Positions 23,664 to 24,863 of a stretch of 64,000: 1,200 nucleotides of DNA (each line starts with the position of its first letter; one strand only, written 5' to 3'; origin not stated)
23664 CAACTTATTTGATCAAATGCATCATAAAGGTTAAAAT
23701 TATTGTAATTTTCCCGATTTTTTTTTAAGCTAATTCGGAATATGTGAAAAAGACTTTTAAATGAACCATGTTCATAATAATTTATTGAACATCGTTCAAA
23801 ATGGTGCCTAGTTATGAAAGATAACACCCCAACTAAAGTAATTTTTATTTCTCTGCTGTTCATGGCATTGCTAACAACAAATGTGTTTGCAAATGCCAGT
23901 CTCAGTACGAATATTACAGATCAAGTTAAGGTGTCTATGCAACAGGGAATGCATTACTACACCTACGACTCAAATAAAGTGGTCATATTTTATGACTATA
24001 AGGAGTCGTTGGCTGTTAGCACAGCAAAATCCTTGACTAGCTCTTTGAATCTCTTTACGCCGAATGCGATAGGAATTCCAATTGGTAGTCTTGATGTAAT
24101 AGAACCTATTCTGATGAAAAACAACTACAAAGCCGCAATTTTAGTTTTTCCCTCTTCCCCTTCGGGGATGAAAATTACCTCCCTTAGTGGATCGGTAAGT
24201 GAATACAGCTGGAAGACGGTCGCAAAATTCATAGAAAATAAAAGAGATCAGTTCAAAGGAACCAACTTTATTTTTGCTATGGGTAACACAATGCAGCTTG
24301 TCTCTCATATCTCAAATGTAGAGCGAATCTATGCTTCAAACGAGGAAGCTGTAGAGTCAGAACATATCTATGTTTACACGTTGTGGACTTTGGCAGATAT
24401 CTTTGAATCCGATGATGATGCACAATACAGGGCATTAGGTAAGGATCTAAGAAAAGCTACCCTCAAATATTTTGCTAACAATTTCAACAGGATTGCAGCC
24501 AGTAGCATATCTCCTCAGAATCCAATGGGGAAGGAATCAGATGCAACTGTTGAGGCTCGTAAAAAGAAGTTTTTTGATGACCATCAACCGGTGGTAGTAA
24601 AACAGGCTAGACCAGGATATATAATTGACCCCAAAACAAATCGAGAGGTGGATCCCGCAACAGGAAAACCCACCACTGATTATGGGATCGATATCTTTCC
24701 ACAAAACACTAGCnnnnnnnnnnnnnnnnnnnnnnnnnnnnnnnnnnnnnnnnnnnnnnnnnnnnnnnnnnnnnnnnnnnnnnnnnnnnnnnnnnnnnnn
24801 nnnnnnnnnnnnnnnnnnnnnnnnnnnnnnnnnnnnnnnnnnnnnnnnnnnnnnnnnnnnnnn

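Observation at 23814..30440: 2208-aa protein: novel ~1100-aa Leu/Ile-rich helical N-domain with amphipathic/hydrophobic segments, preceding a 26-unit thrombospondin type-3 array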

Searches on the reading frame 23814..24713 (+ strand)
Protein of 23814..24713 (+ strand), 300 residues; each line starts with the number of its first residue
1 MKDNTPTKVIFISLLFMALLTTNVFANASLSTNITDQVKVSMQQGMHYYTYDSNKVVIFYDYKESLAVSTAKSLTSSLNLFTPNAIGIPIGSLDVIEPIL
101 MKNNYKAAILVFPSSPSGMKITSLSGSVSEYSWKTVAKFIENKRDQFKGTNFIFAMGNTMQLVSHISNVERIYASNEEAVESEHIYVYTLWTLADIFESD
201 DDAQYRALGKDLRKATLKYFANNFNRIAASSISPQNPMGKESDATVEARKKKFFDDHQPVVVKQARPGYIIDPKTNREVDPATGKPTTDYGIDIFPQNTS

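Call 51: search_protein_families(library=pfam, proteins=[window:23814-24713:+], max_evalue=10)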
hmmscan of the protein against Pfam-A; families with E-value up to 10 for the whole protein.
window:23814-24713:+ (300 aa): 1 family
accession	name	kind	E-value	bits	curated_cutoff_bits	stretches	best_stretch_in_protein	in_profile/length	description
PF16146.10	DUF4854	-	0.76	10.6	28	1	35-75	14-56/102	Domain of unknown function (DUF4854)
